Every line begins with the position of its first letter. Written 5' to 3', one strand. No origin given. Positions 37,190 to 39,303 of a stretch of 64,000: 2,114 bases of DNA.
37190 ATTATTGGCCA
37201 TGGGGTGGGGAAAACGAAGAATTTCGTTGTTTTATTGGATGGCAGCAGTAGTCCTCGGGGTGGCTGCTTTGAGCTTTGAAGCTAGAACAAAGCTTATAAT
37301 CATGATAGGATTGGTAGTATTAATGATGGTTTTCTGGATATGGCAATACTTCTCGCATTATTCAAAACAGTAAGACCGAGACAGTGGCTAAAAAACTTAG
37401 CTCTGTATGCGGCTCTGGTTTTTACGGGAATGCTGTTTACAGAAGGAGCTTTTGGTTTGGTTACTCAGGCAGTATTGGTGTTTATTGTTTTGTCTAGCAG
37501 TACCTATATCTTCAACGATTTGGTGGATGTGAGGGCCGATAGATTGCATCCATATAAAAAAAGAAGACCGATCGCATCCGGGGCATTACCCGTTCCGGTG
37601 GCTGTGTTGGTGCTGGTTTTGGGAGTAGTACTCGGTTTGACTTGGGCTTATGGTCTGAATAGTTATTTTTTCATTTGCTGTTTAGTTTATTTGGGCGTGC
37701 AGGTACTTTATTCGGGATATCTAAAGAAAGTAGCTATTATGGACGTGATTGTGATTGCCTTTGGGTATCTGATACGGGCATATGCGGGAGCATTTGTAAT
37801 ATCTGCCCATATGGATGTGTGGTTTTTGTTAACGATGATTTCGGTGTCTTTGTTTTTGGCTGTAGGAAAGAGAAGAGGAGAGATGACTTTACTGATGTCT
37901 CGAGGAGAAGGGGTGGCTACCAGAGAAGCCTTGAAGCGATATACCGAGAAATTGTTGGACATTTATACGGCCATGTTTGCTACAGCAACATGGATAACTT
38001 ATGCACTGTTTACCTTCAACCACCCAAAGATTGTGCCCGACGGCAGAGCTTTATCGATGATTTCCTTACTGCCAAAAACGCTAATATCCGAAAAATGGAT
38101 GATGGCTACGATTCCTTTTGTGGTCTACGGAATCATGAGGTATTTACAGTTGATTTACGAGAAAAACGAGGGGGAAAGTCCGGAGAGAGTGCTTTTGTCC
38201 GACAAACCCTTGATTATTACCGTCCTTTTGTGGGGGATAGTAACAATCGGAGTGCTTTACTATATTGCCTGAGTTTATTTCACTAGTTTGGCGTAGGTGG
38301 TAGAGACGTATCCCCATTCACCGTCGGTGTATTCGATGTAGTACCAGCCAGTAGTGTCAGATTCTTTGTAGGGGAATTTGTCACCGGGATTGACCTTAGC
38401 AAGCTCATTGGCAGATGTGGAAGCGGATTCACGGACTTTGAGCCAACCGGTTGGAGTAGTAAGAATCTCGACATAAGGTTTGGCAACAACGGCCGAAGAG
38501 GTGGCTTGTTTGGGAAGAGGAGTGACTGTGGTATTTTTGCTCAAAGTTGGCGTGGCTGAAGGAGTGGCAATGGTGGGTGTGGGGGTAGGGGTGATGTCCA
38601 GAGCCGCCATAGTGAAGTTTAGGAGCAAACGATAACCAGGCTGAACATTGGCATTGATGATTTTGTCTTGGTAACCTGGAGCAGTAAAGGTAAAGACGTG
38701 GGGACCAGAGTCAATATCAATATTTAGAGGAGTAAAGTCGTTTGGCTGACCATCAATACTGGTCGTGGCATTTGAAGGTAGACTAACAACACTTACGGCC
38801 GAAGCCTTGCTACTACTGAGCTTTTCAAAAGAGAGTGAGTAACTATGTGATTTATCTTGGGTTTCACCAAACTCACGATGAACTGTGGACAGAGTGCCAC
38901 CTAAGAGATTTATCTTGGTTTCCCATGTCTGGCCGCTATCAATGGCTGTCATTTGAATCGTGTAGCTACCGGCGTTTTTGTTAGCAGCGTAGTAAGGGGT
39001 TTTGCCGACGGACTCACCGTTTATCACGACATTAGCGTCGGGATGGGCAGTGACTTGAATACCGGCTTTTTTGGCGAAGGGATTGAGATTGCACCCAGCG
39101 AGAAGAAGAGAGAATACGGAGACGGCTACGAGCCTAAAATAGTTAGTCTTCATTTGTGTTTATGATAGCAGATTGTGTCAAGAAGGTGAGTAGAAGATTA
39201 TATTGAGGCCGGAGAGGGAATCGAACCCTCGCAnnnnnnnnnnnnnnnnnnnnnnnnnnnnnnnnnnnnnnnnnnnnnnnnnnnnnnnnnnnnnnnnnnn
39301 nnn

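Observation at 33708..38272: Tightly packed envelope-glycan operon containing an actinobacterial-type decaprenyl-phosphate phosphoribosyltransferase-like gene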

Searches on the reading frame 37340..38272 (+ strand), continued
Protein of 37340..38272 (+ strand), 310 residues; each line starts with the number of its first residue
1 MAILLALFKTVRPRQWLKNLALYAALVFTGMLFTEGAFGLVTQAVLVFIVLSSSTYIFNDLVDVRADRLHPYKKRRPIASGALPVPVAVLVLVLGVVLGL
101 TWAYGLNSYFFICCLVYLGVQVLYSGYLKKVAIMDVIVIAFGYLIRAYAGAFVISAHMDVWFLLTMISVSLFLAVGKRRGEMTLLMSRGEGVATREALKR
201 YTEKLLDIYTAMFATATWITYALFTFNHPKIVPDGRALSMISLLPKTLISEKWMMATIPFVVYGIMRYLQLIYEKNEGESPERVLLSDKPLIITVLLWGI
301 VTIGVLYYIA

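Call 59: predict_structure(alignment_id=A4)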
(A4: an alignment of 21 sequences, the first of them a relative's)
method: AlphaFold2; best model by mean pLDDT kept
length: 505 residues; sequences in the alignment: 21
mean_pLDDT: 91.6   pTM: 0.90
mean pLDDT of the five models: 91.6, 90.5, 89.7, 89.0, 88.6
residues with pLDDT >= 90: 375; 70-90: 122; 50-70: 8; < 50: 0
segments of 3 or more residues with pLDDT < 50: none
pLDDT, mean of each block of 10 residues (from residue 1): 90 96 95 87 92 92 91 92 97 97 94 97 92 96 95 89 93 96 90 90 85 94 97 96 87 69 89 90 91 93 94 84 94 89 91 93 89 95 93 87 95 94 91 92 88 95 96 90 96 95 75
secondary structure, 60 per line:
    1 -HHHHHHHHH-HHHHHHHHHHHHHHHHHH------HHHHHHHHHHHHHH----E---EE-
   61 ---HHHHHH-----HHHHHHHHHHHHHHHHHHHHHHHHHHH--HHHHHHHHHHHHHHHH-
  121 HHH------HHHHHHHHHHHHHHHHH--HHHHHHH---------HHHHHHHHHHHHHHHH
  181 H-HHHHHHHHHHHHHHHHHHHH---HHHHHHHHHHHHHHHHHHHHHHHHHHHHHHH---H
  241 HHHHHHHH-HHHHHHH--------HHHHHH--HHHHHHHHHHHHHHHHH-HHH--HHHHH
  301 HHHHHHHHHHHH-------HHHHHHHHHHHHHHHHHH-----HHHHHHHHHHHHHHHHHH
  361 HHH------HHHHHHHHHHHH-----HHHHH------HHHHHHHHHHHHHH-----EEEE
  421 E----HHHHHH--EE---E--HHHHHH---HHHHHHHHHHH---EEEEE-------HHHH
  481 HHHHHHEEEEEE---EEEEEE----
elements in order: H2-10 H12-29 H36-49 H64-69 H75-101 H104-119 H130-146 H149-155 H165-181 H183-202 H206-236 H240-248 H250-256 H265-270 H273-289 H296-312 H320-337 H343-363 H370-381 H387-391 H398-411 E417-421 H426-431 H442-447 H451-461 E465-469 H477-486 E487-492 E496-501

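Call 61: fold_search(model_id=the predicted structure, library=pdb)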
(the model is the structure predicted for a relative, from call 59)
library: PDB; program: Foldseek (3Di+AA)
matches with E <= 10: 399; with E <= 0.001: 19
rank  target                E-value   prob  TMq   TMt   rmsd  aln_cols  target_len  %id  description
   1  5f15                  3.8e-06  1.00  0.54  0.51  13.3       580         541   12  Crystal Structure of ArnT from Cupriavidus metallidurans bound to Undecaprenyl phosphate (released 2016-02-17)
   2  8age_A                4.3e-06  1.00  0.45  0.37  13.8       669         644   10  Structure of yeast oligosaccharylransferase complex with acceptor peptide bound (released 2022-12-07)
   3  3waj                  6.6e-06  1.00  0.45  0.31  13.9       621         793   12  Crystal structure of the Archaeoglobus fulgidus oligosaccharyltransferase (O29867_ARCFU) complex with Zn and sulfate (released 2013-10-30)
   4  7e9s_A                1.2e-05  1.00  0.42  0.27  15.4       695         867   12  Archaeal oligosaccharyltransferase AglB from Archaeoglobus fulgidus in complex with an inhibitory peptide and a dolich (released 2021-09-08)
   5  5ezm                  1.6e-05  1.00  0.55  0.52  12.2       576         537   12  Crystal Structure of ArnT from Cupriavidus metallidurans in the apo state (released 2016-02-17)
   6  8b6l_I                1.6e-05  1.00  0.43  0.34  13.3       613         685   10  Subtomogram average of the human Sec61-TRAP-OSTA-translocon (released 2022-12-07)
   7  6ezn_F                1.9e-05  1.00  0.48  0.39  13.5       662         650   10  Cryo-EM structure of the yeast oligosaccharyltransferase (OST) complex (released 2018-01-17)
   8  6s7o_A                1.9e-05  1.00  0.43  0.35  14.1       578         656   10  Cryo-EM structure of human oligosaccharyltransferase complex OST-A (released 2019-12-18)
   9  8agc_A                2.1e-05  1.00  0.45  0.35  13.0       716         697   10  Structure of yeast oligosaccharylransferase complex with lipid-linked oligosaccharide and non-acceptor peptide bound (released 2022-12-07)
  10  8pn9_A                2.4e-05  1.00  0.42  0.34  12.7       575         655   11  Structure of human oligosaccharyltransferase OST-A complex bound to NGI-1 (released 2024-05-08)
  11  3rce_A                3.6e-05  1.00  0.43  0.34  11.5       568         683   10  Bacterial oligosaccharyltransferase PglB (released 2011-06-15)
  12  8agb_A                4.0e-05  1.00  0.46  0.38  13.1       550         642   13  Structure of yeast oligosaccharylransferase complex with lipid-linked oligosaccharide bound (released 2022-12-07)
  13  7zli_A                5.1e-05  1.00  0.42  0.34  11.7       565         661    9  Cryo-EM structure of C-mannosyltransferase CeDPY19, in complex with Dol25-P-Man and bound to CMT2-Fab and anti-Fab nan (released 2023-01-11)
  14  6gxc_A                8.1e-05  1.00  0.44  0.33  11.6       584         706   12  Bacterial oligosaccharyltransferase PglB in complex with an inhibitory peptide and a reactive lipid-linked oligosaccha (released 2018-11-14)
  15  6s7t_A                1.7e-04  1.00  0.45  0.34  11.5       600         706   10  Cryo-EM structure of human oligosaccharyltransferase complex OST-B (released 2019-12-18)
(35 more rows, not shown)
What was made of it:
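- On Three-component pentofuranose glycosylation system (PPPRS + flippase + GT-C): The GT-C fold was confirmed for that family (calls 59, 61).
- Closest known: ArnT / ArnC undecaprenyl-phosphate-L-Ara4N system. Same: The GT-C found in related CPR operons is structurally closest to ArnT, which also uses a polyprenyl-monophosphate pentose donor (call 61).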

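Call 70: search_protein_families(library=pfam, proteins=[L050:1428-2378:+, L050:2314-3441:+], max_evalue=0.01)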
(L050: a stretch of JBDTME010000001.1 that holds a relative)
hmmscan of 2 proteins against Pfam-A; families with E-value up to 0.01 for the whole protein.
L050:1428-2378:+ (316 aa): 2 families
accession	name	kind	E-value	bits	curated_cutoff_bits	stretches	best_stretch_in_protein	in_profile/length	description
PF00768.25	Peptidase_S11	-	2.7e-50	171.5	27.6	1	61-286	6-238/239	D-alanyl-D-alanine carboxypeptidase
PF02113.21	Peptidase_S13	-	0.0007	18.9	22.8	1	62-116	11-65/444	D-Ala-D-Ala carboxypeptidase 3 (S13) family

L050:2314-3441:+ (375 aa): 0 families

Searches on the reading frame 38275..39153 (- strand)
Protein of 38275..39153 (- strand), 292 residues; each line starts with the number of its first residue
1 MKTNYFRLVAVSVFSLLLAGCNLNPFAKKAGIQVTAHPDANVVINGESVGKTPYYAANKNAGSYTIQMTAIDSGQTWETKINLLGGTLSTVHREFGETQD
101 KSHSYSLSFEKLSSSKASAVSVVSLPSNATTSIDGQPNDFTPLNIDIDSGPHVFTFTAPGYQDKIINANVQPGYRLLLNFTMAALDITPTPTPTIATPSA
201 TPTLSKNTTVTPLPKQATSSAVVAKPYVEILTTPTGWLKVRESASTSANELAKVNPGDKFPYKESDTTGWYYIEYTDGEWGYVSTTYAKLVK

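Call 3: search_protein_families(library=pfam, proteins=[window:38275-39153:-], max_evalue=0.01)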
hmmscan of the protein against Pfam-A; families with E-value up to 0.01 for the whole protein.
window:38275-39153:- (292 aa): 4 families
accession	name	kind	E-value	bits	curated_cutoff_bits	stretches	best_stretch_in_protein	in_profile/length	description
PF08308.17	PEGA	-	6.8e-13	48.8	20.8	2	119-171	3-56/71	PEGA domain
PF08239.17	SH3_3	-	1.4e-09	38.4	27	1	238-287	3-52/54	Bacterial SH3 domain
PF22820.2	TcaA_3rd_4th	-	0.0065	16.8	27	0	33-64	6-36/73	TcaA protein 3rd/4th domain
PF13620.12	CarboxypepD_reg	-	0.0093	16.7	32.3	0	147-182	45-81/82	Carboxypeptidase regulatory-like domain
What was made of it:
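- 38275..39153 (-): Convergent lipoprotein-like PEGA + SH3_3 protein. It is a conserved downstream neighbour and a possible wall-associated partner (not shown). Pfam PEGA and SH3_3 (call 3).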

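Call 4: search_protein_families(library=ncbifam, proteins=[window:38275-39153:-], max_evalue=0.01)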
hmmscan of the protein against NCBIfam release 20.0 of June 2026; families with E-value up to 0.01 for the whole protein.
window:38275-39153:- (292 aa): 2 families
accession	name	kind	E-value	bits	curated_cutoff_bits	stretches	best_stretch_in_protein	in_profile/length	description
NF047815.1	LIC10124_lipo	equivalog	0.00027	19.6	650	1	31-69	271-310/516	LIC10124 family lipoprotein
NF010495.0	PRK13914.1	equivalog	0.001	18.1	647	1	232-287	83-138/481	invasion associated endopeptidase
